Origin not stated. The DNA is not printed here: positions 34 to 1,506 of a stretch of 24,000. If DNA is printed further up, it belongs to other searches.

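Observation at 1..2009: Start of an eCIS-type contractile injection operon (DUF4255, sheath, tube) facing the hydrolase/KAP operon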

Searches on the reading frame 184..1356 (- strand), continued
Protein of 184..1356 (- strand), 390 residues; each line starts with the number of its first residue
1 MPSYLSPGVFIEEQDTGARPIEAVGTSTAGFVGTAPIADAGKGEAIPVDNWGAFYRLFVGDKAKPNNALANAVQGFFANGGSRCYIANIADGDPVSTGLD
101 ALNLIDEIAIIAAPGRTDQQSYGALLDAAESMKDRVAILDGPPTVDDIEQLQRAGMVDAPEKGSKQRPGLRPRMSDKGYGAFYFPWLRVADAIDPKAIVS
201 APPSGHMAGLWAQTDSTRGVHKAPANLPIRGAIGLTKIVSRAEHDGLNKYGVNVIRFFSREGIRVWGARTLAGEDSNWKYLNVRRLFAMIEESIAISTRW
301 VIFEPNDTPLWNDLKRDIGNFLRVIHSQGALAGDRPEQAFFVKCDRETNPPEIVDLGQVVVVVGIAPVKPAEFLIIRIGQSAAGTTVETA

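Call 24: search_protein_families(library=pfam, proteins=[L007:9271-9999:+, L007:11725-13263:+, L007:19465-20655:+, L007:7747-8793:+, L007:5750-6796:+, L007:6812-7594:-, L007:4742-6256:-, L007:3660-4778:+, L007:2199-3419:-, L007:1049-2179:-], max_evalue=0.01)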
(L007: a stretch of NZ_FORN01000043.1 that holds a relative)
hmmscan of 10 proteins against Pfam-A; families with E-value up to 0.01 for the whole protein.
L007:9271-9999:+ (242 aa): 2 families
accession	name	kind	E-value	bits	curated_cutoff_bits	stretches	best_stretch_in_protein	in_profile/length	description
PF13620.12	CarboxypepD_reg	-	4.8e-07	30.5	32.3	1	166-225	2-62/82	Carboxypeptidase regulatory-like domain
PF13715.12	CarbopepD_reg_2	-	0.0041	17.5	32.2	1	167-209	2-45/88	CarboxypepD_reg-like domain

L007:11725-13263:+ (512 aa): 0 families

L007:19465-20655:+ (396 aa): 4 families
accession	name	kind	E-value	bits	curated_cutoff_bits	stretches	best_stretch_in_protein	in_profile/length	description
PF03793.24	PASTA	-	2.5e-25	88.7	23.2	3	159-221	2-63/64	PASTA domain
PF11614.14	FixG_C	-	1.7e-05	25.4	25.6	1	30-102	39-109/119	IG-like fold at C-terminal of FixG, putative oxidoreductase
PF10633.15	NPCBM_assoc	-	0.0016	19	24.4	1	62-95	43-76/78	NPCBM-associated, NEW3 domain of alpha-galactosidase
PF09534.15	Trp_oprn_chp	-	0.0058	16.9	29.6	0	94-152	95-141/180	Tryptophan-associated transmembrane protein (Trp_oprn_chp)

L007:7747-8793:+ (348 aa): 1 family
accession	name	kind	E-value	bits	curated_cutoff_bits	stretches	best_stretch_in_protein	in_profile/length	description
PF05875.18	Ceramidase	-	7.4e-07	29.3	32.5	1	135-335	24-223/259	Ceramidase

L007:5750-6796:+ (348 aa): 1 family
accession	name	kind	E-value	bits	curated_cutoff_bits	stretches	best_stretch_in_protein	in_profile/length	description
PF03102.20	NeuB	-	3.3e-67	226.9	22.1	1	91-327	1-241/241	NeuB family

L007:6812-7594:- (260 aa): 2 families
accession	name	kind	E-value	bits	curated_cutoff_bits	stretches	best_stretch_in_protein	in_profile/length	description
PF00483.29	NTP_transferase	-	9.1e-20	71.7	21.2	1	8-206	1-190/245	Nucleotidyl transferase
PF12804.13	NTP_transf_3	-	5e-09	37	27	1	9-73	1-58/160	MobA-like NTP transferase domain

L007:4742-6256:- (504 aa): 1 family
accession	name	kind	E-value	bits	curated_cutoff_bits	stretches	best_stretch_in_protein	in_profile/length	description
PF01370.27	Epimerase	-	3.3e-10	40.2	20.9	1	204-424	2-239/240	NAD dependent epimerase/dehydratase family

L007:3660-4778:+ (372 aa): 6 families
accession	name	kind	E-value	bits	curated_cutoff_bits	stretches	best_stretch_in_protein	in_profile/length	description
PF01370.27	Epimerase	-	3.9e-30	105.5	20.9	1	25-261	1-232/240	NAD dependent epimerase/dehydratase family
PF16363.11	GDP_Man_Dehyd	-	3.7e-29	102.7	27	1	26-336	1-330/332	GDP-mannose 4,6 dehydratase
PF02719.21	Polysacc_synt_2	-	2.9e-08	33.7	20.2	1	68-150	52-133/293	Polysaccharide biosynthesis protein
PF04321.23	RmlD_sub_bind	-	4.5e-08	32.9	27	1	72-186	30-141/287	RmlD substrate binding domain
PF01073.25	3Beta_HSD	-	1.2e-06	28.3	22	1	28-183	3-159/280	3-beta hydroxysteroid dehydrogenase/isomerase family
PF07993.18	NAD_binding_4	-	0.0081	15.8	20.1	0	95-186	90-193/258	Male sterility protein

L007:2199-3419:- (406 aa): 4 families
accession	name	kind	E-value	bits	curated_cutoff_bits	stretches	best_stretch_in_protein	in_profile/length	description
PF01041.23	DegT_DnrJ_EryC1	-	1.9e-102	343.6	19.8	1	15-394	12-359/360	DegT/DnrJ/EryC1/StrS aminotransferase family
PF01212.27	Beta_elim_lyase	-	0.00019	21.3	27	1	31-158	36-170/288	Beta-eliminating lyase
PF00266.25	Aminotran_5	-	0.0012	18.3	21.5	1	46-163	66-182/371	Aminotransferase class-V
PF01053.26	Cys_Met_Meta_PP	-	0.0057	15.7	27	1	29-157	54-174/381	Cys/Met metabolism PLP-dependent enzyme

L007:1049-2179:- (376 aa): 2 families
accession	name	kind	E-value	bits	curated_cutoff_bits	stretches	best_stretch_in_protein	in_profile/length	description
PF00535.33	Glycos_transf_2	-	2.1e-14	54.2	23.3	1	23-155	1-129/168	Glycosyl transferase family 2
PF13641.12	Glyco_tranf_2_3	-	1.2e-07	32.4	27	1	20-147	1-129/230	Glycosyltransferase like family 2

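Call 27: find_encoding_contigs(protein=P0017, flank=10000, max_places=1)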
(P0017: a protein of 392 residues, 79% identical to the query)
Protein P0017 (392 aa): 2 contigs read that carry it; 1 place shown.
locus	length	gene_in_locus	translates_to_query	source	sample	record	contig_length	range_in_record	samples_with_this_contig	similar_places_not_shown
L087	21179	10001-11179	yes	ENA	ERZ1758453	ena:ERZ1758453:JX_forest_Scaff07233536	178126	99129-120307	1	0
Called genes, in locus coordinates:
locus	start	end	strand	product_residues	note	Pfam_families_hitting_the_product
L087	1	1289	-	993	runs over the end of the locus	-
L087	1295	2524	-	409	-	PF00067:p450 (weak)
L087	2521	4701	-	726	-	PF07693:KAP_NTPase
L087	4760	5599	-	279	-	PF01510:Amidase_2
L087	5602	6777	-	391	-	-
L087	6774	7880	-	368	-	-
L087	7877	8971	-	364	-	-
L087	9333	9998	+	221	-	-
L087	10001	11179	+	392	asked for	PF04984:Phage_sheath_1, PF17482:Phage_sheath_1C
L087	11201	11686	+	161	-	PF06841:Phage_T4_gp19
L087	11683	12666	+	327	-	-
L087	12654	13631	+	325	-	-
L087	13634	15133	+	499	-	PF05954:Phage_GPD, PF24032:YQBQ (weak), PF04717:Phage_base_V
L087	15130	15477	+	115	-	-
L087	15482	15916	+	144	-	PF04965:GPW_gp25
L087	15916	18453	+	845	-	PF04865:Baseplate_J (faint)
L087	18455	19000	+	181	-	-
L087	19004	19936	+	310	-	PF03793:PASTA (faint)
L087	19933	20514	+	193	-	-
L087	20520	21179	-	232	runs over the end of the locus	-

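Call 28: find_encoding_contigs(protein=P0026, flank=10000, max_places=1)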
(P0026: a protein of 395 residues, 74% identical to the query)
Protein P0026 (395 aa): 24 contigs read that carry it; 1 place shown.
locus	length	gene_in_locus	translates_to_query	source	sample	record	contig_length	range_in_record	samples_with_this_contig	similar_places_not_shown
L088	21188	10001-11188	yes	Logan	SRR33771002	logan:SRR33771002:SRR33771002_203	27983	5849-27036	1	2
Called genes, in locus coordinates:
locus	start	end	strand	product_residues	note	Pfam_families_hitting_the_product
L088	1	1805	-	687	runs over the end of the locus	PF13365:Trypsin_2, PF01223:Endonuclease_NS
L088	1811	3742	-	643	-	-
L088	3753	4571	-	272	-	PF01400:Astacin (faint), PF00413:Peptidase_M10 (weak)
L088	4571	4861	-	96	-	-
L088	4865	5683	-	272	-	PF01510:Amidase_2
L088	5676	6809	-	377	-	-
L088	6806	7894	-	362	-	-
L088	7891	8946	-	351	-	-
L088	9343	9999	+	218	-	PF13620:CarboxypepD_reg (weak)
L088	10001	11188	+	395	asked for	PF04984:Phage_sheath_1, PF17482:Phage_sheath_1C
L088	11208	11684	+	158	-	PF06841:Phage_T4_gp19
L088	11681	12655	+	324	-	-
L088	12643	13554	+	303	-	-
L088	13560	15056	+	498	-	PF05954:Phage_GPD, PF04717:Phage_base_V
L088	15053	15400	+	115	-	-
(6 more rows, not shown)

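Call 29: find_encoding_contigs(protein=P0075, flank=10000, max_places=1)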
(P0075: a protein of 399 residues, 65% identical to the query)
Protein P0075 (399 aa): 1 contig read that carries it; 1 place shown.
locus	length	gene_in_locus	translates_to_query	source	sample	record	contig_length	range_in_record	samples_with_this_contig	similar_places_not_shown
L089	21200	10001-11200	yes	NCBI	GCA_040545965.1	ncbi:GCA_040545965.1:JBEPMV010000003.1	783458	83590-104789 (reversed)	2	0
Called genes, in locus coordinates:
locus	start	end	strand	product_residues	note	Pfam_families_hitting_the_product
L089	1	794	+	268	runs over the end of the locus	PF08722:Tn7_TnsA-like_N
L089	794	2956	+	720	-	PF27135:HTH_TnsB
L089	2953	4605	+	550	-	PF00004:AAA (faint), PF05621:TniB, PF13401:AAA_22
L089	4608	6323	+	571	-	PF06527:TniQ, PF15978:TnsD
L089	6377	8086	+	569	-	PF06527:TniQ, PF15978:TnsD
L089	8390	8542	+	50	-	-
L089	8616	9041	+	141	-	-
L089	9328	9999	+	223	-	PF13620:CarboxypepD_reg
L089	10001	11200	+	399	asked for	PF04984:Phage_sheath_1, PF17482:Phage_sheath_1C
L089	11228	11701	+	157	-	PF06841:Phage_T4_gp19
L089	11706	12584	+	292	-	-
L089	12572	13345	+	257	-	PF19266:CIS_tube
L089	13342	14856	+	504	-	PF05954:Phage_GPD (weak), PF04717:Phage_base_V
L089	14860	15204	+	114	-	-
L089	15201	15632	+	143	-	PF10934:Sheath_initiator (faint), PF04965:GPW_gp25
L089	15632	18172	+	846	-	PF04865:Baseplate_J (weak)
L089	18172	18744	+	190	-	-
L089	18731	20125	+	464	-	-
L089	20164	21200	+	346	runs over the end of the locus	PF03793:PASTA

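Call 34: search_solved_structures(query=A1, max_evalue=0.001)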
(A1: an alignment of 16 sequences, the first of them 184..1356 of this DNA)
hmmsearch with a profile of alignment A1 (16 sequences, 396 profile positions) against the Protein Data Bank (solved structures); distinct sequences matched with E-value up to 0.001: 21.
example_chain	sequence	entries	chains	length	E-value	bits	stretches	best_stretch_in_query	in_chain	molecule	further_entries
8bky_A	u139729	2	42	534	1.1e-118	399.8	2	98-390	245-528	Phage tail sheath protein | Phage tail sheath family protein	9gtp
8bl4_V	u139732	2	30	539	4.4e-116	391.3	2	98-390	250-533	Phage tail sheath family protein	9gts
9ezm_A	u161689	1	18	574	8.7e-113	380.4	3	182-388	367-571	Phage tail sheath protein FI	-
6j0b_A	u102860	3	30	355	9.8e-69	235.4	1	6-386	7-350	Pvc2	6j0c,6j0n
9qgl_2A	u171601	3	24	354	5.3e-66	226.4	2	169-389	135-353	Phage tail sheath family protein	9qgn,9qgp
7b5h_AO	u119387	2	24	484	6.2e-66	226.1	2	196-385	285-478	All3325 protein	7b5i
9qgl_3A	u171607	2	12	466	1.3e-64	221.8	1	68-388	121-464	Phage tail sheath family protein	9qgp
7adz_2A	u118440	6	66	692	6.5e-62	212.9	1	203-385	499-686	Putative phage tail sheath protein FI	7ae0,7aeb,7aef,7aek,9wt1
6rao_D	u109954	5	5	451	1.3e-60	208.7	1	68-387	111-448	Afp3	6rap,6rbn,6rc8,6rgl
6j0n_t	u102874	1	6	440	3.8e-60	207.1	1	201-387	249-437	Pvc3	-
6rao_C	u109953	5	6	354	1.4e-58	201.9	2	183-387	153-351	Afp2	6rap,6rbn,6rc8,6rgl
9r9h_T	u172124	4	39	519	1.2e-51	179.2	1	206-386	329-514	Phage tail sheath family protein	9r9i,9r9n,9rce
6j0n_V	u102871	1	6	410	3.9e-37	131.3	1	25-383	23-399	Pvc4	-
9qgl_4A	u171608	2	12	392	1.3e-36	129.6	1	44-384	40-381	Phage tail sheath family protein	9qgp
6rao_E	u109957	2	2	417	3.5e-33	118.3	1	184-384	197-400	Afp4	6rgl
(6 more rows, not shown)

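Call 51: search_protein_families(library=pfam, proteins=[L009:409-1671:-, L009:2343-3026:-, L009:3597-4496:+, L009:4493-5683:+, L009:5688-6950:+, L009:7212-7898:+, L009:7994-9934:+, L009:11615-13165:+, L009:15551-16171:+, L089:18731-20125:+], max_evalue=0.01)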
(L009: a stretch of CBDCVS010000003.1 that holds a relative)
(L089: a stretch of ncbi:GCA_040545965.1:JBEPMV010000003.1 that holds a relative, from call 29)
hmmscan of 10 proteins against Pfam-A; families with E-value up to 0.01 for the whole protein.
L009:409-1671:- (420 aa): 2 families
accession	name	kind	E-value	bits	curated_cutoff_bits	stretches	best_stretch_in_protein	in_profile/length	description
PF01551.29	Peptidase_M23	-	8.6e-21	74.4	28.7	1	177-280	3-92/96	Peptidase family M23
PF13620.12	CarboxypepD_reg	-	0.00042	21.1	32.3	0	352-391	39-80/82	Carboxypeptidase regulatory-like domain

L009:2343-3026:- (227 aa): 2 families
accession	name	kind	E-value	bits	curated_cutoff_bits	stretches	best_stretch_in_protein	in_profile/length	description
PF00486.34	Trans_reg_C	-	7.6e-25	87.2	26.2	1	147-220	4-77/77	Transcriptional regulatory protein, C terminal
PF00072.30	Response_reg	-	4.4e-10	40.2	30.2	1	6-111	1-110/111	Response regulator receiver domain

L009:3597-4496:+ (299 aa): 5 families
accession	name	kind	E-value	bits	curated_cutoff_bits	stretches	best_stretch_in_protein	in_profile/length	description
PF00005.33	ABC_tran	-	1.8e-25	90.5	25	1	19-159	1-136/137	ABC transporter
PF13732.12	DrrA1-3_C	-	3.8e-16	60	27.4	1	213-294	1-81/81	ATP-binding protein DrrA1-3-like, C-terminal domain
PF13304.12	AAA_21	-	1.3e-13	52.1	27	1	95-190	177-299/304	AAA domain, putative AbiEii toxin, Type IV TA system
PF02463.25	SMC_N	-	0.0021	18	40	0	150-200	159-207/220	RecF/RecN/SMC N terminal domain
PF13401.12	AAA_22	-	0.0073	17.1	27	0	34-157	10-92/130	AAA domain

L009:4493-5683:+ (396 aa): 2 families
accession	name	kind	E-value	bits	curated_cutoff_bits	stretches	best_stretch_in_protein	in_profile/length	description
PF12698.13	ABC2_membrane_3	-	7.2e-53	180.3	31.6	1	20-370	2-345/347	ABC-2 family transporter protein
PF01061.29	ABC2_membrane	-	0.0084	16.1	26.9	1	174-338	52-201/211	ABC-2 type transporter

L009:5688-6950:+ (420 aa): 3 families
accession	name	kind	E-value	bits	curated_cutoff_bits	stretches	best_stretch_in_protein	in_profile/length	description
PF12698.13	ABC2_membrane_3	-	2.4e-40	139.1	31.6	1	21-394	1-345/347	ABC-2 family transporter protein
PF12679.13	ABC2_membrane_2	-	4.6e-10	39.7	27.2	1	9-399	3-279/283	ABC-2 family transporter protein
PF01061.29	ABC2_membrane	-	2.3e-06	27.7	26.9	1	191-361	51-200/211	ABC-2 type transporter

L009:7212-7898:+ (228 aa): 2 families
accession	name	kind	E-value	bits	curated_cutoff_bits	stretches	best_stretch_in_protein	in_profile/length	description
PF14065.11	Pvc16_N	-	2.4e-08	34.3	27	1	5-86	2-106/180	Pvc16 N-terminal domain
PF13620.12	CarboxypepD_reg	-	0.0003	21.5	32.3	1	150-203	4-61/82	Carboxypeptidase regulatory-like domain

L009:7994-9934:+ (646 aa): 2 families
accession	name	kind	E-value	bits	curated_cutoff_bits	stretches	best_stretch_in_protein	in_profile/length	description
PF00614.28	PLDc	-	1e-11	44.8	21.9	1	484-511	1-28/28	Phospholipase D Active site motif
PF13091.12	PLDc_2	-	1.5e-10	41.5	27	1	346-522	2-113/132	PLD-like domain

L009:11615-13165:+ (516 aa): 0 families

L009:15551-16171:+ (206 aa): 1 family
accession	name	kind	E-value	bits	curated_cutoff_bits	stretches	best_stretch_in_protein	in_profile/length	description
PF03543.20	Peptidase_C58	-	9.1e-05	22.7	23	1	26-202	19-199/205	Yersinia/Haemophilus virulence surface antigen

L089:18731-20125:+ (464 aa): 4 families
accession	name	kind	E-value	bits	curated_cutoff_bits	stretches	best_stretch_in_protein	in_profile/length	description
PF01839.29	FG-GAP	-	1.1e-24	86.2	22.1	4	253-274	5-26/37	FG-GAP repeat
PF13517.12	FG-GAP_3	-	2.2e-24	86.3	26.9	5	209-267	1-60/61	FG-GAP-like repeat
PF12256.14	TcdB_toxin_midN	-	3.6e-11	43.1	24.8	0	300-331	29-57/181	Insecticide toxin TcdB middle/N-terminal region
PF10633.15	NPCBM_assoc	-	0.0048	17.5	24.4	0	37-91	24-75/78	NPCBM-associated, NEW3 domain of alpha-galactosidase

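Call 60: search_dna_similar(query=window:184-1356:-, collection=phages, mode=protein, max_rows=12)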
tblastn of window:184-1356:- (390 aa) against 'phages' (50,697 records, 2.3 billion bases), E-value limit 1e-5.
Records with a match: 2781; places in all: 2787; records where one place covers at least 80% of the query: 255.
Best place of each record, by identity: <60% 2781.
By first word of the organism name: Escherichia 678; Synechococcus 377; Klebsiella 346; Salmonella 203; Shigella 89; Burkholderia 82; Vibrio 76; Aeromonas 76; Acinetobacter 72; Cyanophage 66; and 73 more.
By host as written in the record: - 426; Escherichia coli 285; Klebsiella pneumoniae 135; Synechococcus 107; Erwinia amylovora 40; Ralstonia solanacearum 38; Synechococcus sp. 38; Escherichia coli O157:H7 37; and 631 more.
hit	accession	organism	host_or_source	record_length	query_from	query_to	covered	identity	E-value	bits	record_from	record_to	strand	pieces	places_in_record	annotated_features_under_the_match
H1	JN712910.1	Bacillus phage BCD7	Bacillus cereus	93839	85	377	75%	36.1%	9e-41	159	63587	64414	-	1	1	putative tail sheath protein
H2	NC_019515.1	Bacillus phage BCD7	Bacillus cereus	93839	85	377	75%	36.1%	9e-41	159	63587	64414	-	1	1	putative tail sheath protein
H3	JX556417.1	Vibrio phage vB_VpaM_MAR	Vibrio parahaemolyticus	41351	1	377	97%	26.2%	2e-17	90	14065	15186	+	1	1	tail sheath protein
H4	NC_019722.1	Vibrio phage vB_VpaM_MAR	Vibrio parahaemolyticus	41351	1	377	97%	26.2%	2e-17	90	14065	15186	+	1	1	tail sheath protein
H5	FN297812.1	Vibrio phage VP585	Vibrio parahaemolyticus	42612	1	377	97%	26.2%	2e-17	90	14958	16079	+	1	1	gp22 protein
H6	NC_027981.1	Vibrio phage VP585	Vibrio parahaemolyticus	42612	1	377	97%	26.2%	2e-17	90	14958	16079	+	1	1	tail sheath protein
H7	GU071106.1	Synechococcus phage Syn19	Synechococcus sp. WH8109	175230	6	384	97%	25.6%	2e-14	81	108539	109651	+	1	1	gp18: tail sheath monomer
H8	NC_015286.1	Synechococcus phage Syn19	Synechococcus sp. WH8109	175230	6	384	97%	25.6%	2e-14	81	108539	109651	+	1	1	gp18: tail sheath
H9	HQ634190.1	Cyanophage Syn2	Synechococcus sp. WH8012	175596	6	384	97%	25.6%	2e-14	81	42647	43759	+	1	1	hypothetical protein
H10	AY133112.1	Vibrio phage VHML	-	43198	1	377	97%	25.3%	6e-15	82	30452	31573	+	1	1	orf39: ORF39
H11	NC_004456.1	Vibrio phage VHML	Vibrio harveyi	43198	1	377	97%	25.3%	6e-15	82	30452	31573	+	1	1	FI: tail sheath protein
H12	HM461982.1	Burkholderia phage KS14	Burkholderia cenocepacia C6433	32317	1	377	97%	25.3%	3e-10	68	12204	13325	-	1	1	16: gp16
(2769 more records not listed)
